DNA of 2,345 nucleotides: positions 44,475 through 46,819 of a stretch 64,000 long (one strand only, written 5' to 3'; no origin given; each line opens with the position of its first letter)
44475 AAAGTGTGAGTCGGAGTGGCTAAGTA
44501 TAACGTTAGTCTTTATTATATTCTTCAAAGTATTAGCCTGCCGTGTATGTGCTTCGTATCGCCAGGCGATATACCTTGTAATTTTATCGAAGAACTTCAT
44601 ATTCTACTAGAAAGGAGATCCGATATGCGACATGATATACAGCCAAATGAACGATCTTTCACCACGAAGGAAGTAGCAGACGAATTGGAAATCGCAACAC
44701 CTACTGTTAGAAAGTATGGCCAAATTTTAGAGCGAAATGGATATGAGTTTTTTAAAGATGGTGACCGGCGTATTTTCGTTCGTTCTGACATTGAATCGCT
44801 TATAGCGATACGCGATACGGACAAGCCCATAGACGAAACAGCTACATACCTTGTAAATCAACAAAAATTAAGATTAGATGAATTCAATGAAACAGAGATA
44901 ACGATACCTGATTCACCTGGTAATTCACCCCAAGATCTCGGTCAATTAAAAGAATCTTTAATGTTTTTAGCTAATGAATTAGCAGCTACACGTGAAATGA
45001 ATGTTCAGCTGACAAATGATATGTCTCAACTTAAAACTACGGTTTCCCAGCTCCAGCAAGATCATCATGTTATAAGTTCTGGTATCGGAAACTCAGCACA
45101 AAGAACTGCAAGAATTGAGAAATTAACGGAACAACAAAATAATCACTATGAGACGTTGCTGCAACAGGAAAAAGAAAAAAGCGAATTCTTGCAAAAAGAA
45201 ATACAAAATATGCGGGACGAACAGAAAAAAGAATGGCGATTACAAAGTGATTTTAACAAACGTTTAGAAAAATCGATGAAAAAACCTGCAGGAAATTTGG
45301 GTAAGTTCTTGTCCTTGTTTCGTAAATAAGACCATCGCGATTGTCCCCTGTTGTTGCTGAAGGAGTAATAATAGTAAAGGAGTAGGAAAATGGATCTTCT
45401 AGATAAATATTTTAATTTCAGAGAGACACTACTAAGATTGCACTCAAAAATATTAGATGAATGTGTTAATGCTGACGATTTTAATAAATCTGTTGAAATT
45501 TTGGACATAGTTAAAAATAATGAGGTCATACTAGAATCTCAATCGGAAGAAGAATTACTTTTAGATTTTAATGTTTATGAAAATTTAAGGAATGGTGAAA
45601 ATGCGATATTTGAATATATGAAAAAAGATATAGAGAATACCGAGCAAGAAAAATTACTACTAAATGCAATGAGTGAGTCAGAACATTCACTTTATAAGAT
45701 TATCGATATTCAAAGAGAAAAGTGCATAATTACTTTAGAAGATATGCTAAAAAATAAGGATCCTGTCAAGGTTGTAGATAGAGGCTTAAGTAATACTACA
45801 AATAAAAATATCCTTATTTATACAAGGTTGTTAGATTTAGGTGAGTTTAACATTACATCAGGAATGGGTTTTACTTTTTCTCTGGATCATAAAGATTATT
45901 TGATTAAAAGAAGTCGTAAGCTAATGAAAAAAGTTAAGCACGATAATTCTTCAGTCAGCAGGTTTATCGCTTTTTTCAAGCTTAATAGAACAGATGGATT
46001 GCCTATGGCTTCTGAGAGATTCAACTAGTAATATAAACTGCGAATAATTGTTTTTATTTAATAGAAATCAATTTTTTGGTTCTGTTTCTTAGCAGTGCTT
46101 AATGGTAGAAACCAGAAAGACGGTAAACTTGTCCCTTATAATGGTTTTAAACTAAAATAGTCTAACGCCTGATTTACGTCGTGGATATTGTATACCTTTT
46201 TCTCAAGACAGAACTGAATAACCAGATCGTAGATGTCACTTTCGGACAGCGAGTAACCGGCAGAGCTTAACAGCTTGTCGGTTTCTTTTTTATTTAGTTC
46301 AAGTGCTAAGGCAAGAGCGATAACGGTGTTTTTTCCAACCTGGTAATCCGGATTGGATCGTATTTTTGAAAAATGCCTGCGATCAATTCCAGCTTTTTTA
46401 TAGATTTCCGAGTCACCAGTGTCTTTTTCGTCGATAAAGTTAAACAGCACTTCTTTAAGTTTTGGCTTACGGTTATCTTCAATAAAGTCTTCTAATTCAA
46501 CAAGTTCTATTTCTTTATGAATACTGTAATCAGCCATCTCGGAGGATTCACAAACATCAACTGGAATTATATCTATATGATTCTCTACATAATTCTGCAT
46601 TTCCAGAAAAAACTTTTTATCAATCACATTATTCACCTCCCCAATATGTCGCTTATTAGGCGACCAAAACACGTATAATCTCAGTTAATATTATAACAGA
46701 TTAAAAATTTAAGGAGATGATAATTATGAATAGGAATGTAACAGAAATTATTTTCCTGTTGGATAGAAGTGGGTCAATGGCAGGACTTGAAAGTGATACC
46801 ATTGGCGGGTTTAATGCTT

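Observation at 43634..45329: Par/RacA-like DNA-binding gene embedded in an iterated array of its own palindromic leader: candidate unrecognised centromere/anchoring or operator-sponge system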

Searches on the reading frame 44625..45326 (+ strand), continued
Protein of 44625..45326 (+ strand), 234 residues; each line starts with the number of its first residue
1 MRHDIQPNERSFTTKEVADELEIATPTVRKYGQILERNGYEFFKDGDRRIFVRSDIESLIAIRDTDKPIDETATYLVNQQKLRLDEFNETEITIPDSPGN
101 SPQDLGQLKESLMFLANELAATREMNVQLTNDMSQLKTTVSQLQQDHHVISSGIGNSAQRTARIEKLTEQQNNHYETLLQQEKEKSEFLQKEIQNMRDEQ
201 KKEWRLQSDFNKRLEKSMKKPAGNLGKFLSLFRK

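Call 43: search_dna_similar(query=window:44625-45326:+, collection=phages, mode=protein, max_rows=15)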
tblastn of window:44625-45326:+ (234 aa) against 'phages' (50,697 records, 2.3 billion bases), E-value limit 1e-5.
No match.

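Call 69: search_protein_families(library=padloc, proteins=[window:44625-45326:+], max_evalue=0.01)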
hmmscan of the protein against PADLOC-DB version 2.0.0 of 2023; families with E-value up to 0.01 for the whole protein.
window:44625-45326:+ (234 aa): 0 families

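Call 77: search_protein_representatives(alignment_id=A1)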
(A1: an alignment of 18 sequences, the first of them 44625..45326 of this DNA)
Query: 18 sequences, 235 profile positions. Proteins with E-value up to 0.001 (for the whole library): 337; up to 1e-10: 52; up to 1e-30: 7. The best 150 are listed.
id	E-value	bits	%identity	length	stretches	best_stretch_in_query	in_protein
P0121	2.1e-116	403.9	-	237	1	1-234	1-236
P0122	2.5e-70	253.0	-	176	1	62-235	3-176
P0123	6.4e-35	137.1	-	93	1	88-175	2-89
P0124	1.2e-34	136.3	-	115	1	22-119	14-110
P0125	9.6e-34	133.3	-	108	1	1-82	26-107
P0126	5.5e-32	127.5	-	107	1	1-82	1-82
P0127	2.4e-31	125.4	-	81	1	50-127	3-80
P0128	1.0e-29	120.1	-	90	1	1-68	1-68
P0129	7.5e-29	117.3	-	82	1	159-235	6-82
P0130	3.6e-27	111.8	-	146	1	41-135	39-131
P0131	9.0e-26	107.2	-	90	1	125-187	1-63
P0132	5.1e-25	104.7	-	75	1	84-152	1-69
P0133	9.0e-24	100.6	-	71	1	165-235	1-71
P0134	2.0e-22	96.2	-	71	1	6-69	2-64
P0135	1.5e-21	93.4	-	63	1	125-185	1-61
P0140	1.8e-19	86.5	-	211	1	1-197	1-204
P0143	4.8e-17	78.6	-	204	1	1-135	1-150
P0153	2.5e-14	69.8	-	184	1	4-172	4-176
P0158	1.7e-13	67.1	-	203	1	1-198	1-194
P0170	4.4e-11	59.1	-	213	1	1-184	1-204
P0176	1.7e-10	57.2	-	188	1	7-187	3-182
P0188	6.6e-10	55.3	-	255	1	2-82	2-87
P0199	7.1e-09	51.9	-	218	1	7-183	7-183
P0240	7.6e-07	45.2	-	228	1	3-188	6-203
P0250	1.1e-06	44.7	-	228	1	3-216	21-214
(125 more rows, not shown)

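Call 79: search_protein_families(library=pfam, proteins=[P0140, P0143, P0153, P0158, P0170, P0176, P0188, P0199, P0240, P0250], max_evalue=0.001)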
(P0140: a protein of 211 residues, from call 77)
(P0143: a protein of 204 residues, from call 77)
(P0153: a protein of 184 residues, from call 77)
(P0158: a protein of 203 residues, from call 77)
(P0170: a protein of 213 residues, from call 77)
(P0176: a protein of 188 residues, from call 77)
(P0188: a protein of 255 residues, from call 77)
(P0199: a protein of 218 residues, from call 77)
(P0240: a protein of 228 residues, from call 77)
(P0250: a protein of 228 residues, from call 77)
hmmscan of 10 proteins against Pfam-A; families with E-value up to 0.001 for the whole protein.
P0140 (211 aa): 2 families
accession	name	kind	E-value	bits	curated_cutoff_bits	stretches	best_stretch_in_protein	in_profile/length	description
PF13412.12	HTH_24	-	0.00018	21.4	21.9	1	15-40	21-46/48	Winged helix-turn-helix DNA-binding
PF09339.16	HTH_IclR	-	0.00034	20.8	22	1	15-40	22-47/52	IclR helix-turn-helix domain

P0143 (204 aa): 0 families

P0153 (184 aa): 4 families
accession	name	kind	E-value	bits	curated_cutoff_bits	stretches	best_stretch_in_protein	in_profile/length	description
PF13152.11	DUF3967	-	3.2e-09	36.8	22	1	146-179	1-35/35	Protein of unknown function (DUF3967)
PF25212.1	HVO_A0114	-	6.2e-05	23.2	27.6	0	11-55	36-81/84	HVO_A0114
PF12728.13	HTH_17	-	0.00065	20.4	27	0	11-59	1-45/51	Helix-turn-helix domain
PF13412.12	HTH_24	-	0.00074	19.5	21.9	0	13-41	19-47/48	Winged helix-turn-helix DNA-binding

P0158 (203 aa): 0 families

P0170 (213 aa): 5 families
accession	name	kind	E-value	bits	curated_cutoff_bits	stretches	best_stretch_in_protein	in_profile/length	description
PF13412.12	HTH_24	-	1.9e-05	24.6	21.9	1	13-40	19-46/48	Winged helix-turn-helix DNA-binding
PF13152.11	DUF3967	-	9.7e-05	22.5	22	1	180-201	1-22/35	Protein of unknown function (DUF3967)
PF06056.18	Terminase_5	-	0.00023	21.5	20.3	1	10-40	12-42/58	Putative ATPase subunit of terminase (gpP-like)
PF13384.12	HTH_23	-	0.00066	19.9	24.6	0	6-39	12-45/50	Homeodomain-like domain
PF08281.18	Sigma70_r4_2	-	0.00093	19.2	25.7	0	9-33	24-48/54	Sigma-70, region 4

P0176 (188 aa): 4 families
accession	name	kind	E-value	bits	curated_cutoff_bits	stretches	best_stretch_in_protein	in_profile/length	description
PF13411.12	MerR_1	-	7.8e-07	29.5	21.6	1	8-76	1-65/69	MerR HTH family regulatory protein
PF13518.12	HTH_28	-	0.0001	22.8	25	1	11-42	16-47/52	Helix-turn-helix domain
PF01527.26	HTH_Tnp_1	-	0.00059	20.5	24.1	1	5-34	21-50/75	Transposase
PF13152.11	DUF3967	-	0.0009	19.4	22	0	152-187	4-35/35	Protein of unknown function (DUF3967)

P0188 (255 aa): 3 families
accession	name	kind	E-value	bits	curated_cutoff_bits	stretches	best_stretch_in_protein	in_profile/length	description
PF13412.12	HTH_24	-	1.6e-05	24.8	21.9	1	13-40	19-46/48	Winged helix-turn-helix DNA-binding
PF09339.16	HTH_IclR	-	0.00013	22.1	22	1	11-40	18-47/52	IclR helix-turn-helix domain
PF01418.23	HTH_6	-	0.00075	19.9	28.3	0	11-43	34-66/77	Helix-turn-helix domain, rpiR family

P0199 (218 aa): 2 families
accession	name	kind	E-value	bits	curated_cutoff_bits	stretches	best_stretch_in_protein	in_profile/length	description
PF13411.12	MerR_1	-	0.00017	22.1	21.6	1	12-79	1-65/69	MerR HTH family regulatory protein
PF13412.12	HTH_24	-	0.00028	20.8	21.9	1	5-40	11-46/48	Winged helix-turn-helix DNA-binding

P0240 (228 aa): 1 family
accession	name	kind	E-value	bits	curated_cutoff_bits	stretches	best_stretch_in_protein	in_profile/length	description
PF13412.12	HTH_24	-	0.00061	19.8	21.9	0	16-43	19-46/48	Winged helix-turn-helix DNA-binding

P0250 (228 aa): 2 families
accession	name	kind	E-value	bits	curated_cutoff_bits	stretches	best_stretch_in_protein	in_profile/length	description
PF13411.12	MerR_1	-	8.8e-06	26.2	21.6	1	31-94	2-62/69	MerR HTH family regulatory protein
PF13412.12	HTH_24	-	8.4e-05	22.5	21.9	1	33-58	21-46/48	Winged helix-turn-helix DNA-binding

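Call 83: search_solved_structures(query=A2, max_evalue=10, show_alignments=2)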
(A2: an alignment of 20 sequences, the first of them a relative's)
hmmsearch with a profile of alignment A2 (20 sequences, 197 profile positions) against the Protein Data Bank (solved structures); distinct sequences matched with E-value up to 10: 48.
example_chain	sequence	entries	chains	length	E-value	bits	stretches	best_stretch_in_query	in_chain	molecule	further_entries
4r6i_A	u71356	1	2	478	0.0024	21.4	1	5-37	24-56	Anthrax toxin expression trans-acting positive regulator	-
7c7y_A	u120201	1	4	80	0.0029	21.2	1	113-182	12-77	Uncharacterized protein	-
5e01_A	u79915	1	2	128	0.0061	20.1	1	10-110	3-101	Uncharacterized HTH-type transcriptional regulator HI_0186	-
5d8c_A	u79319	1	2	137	0.0064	20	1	10-110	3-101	MerR family regulator protein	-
2jml_A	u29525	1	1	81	0.0071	19.9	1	15-84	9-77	DNA BINDING DOMAIN/TRANSCRIPTIONAL REGULATOR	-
5d90_B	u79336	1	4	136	0.0092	19.5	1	11-110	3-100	MerR family regulator protein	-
9ugr_A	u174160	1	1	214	0.015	18.8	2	93-171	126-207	Syn-F4-Link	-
5djn_A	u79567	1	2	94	0.046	17.2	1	112-172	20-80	Kinesin-like protein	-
3ja6_H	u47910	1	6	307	0.048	17.2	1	62-192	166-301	Methyl-accepting chemotaxis protein 2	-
2ch7_B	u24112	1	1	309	0.049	17.1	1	62-192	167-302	METHYL-ACCEPTING CHEMOTAXIS PROTEIN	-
2ch7_A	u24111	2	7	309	0.05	17.1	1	62-192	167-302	METHYL-ACCEPTING CHEMOTAXIS PROTEIN | Methyl-accepting chemotaxis protein 2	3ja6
4ydh_A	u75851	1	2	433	0.18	15.3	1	108-178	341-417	Formin-like protein 1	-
1i1g_A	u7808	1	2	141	0.24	14.9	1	16-39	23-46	TRANSCRIPTIONAL REGULATOR LRPA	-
3tnu_B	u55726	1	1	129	0.24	14.9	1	106-181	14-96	Keratin, type II cytoskeletal 5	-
1q1h_A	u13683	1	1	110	0.27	14.7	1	15-41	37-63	Transcription Factor E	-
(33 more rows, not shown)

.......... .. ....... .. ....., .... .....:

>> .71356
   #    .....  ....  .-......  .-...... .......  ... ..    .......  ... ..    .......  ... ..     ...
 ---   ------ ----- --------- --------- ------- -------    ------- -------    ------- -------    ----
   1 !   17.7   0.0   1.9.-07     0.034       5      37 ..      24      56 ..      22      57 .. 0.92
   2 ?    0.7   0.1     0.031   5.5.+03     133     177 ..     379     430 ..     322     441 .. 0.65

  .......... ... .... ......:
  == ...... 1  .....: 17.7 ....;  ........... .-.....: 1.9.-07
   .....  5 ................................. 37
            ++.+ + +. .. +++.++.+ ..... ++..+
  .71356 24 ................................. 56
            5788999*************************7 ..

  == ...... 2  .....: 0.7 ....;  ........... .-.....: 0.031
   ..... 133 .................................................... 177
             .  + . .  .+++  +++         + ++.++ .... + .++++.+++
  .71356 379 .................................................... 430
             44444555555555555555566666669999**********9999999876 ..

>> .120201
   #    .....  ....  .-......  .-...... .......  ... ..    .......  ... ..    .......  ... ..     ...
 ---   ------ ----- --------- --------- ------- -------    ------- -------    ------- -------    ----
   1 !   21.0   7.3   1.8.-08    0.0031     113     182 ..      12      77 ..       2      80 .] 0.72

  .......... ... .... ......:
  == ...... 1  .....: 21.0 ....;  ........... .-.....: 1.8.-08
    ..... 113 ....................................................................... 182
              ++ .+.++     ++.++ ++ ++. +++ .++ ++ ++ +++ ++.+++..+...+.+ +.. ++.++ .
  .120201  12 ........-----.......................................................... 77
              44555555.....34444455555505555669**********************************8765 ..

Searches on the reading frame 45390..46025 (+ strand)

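Call 3: search_protein_families(library=pfam, proteins=[window:45390-46025:+], max_evalue=0.01)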
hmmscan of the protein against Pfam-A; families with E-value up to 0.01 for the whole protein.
window:45390-46025:+ (212 aa): 1 family
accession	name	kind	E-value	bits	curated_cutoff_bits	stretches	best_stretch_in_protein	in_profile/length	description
PF22626.3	LysX_preATP_grasp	-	0.0092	16.5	27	0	86-141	11-64/84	LysX preATP-grasp domain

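Call 7: search_protein_families(library=ncbifam, proteins=[window:45390-46025:+], max_evalue=1)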
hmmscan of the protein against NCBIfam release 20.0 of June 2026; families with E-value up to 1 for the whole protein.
window:45390-46025:+ (212 aa): 3 families
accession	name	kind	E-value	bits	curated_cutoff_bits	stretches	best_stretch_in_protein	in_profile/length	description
TIGR03060.1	PS_II_psb29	equivalog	0.0043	16.8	139.3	1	101-199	95-192/214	photosystem II biogenesis protein Psp29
NF051853.1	TransRegUriRCory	equivalog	0.075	12.1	550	1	82-138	94-152/327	transcriptional regulator UriR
NF008458.0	PRK11337.1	equivalog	0.11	11.4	378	1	12-87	25-97/293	MurR/RpiR family transcriptional regulator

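Call 8: search_protein_families(library=phrogs, proteins=[window:45390-46025:+], max_evalue=0.1)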
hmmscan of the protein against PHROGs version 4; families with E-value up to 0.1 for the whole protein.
window:45390-46025:+ (212 aa): 1 family
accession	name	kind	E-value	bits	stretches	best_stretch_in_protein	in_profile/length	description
phrog_18018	-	unknown function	0.068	14.2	1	74-111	78-117/138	-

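Call 69: search_protein_families(library=padloc, proteins=[window:45390-46025:+], max_evalue=0.01)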
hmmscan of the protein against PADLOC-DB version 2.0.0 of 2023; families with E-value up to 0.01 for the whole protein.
window:45390-46025:+ (212 aa): 0 families

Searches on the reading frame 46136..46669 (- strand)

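Call 3: search_protein_families(library=pfam, proteins=[window:46136-46669:-], max_evalue=0.01)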
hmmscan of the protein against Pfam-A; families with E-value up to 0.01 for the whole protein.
window:46136-46669:- (177 aa): 0 families

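Call 7: search_protein_families(library=ncbifam, proteins=[window:46136-46669:-], max_evalue=1)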
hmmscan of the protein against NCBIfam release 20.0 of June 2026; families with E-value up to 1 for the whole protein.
window:46136-46669:- (177 aa): 0 families

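Call 8: search_protein_families(library=phrogs, proteins=[window:46136-46669:-], max_evalue=0.1)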
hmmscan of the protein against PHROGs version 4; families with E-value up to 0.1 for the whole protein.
window:46136-46669:- (177 aa): 2 families
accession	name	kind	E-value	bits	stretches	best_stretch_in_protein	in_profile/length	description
phrog_4031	-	unknown function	5.2e-08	32.8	1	12-172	459-621/626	-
phrog_6223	-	transcription regulation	0.083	14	0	86-131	20-66/73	transcriptional repressor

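Call 69: search_protein_families(library=padloc, proteins=[window:46136-46669:-], max_evalue=0.01)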
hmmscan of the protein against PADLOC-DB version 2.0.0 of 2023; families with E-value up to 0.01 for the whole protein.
window:46136-46669:- (177 aa): 0 families
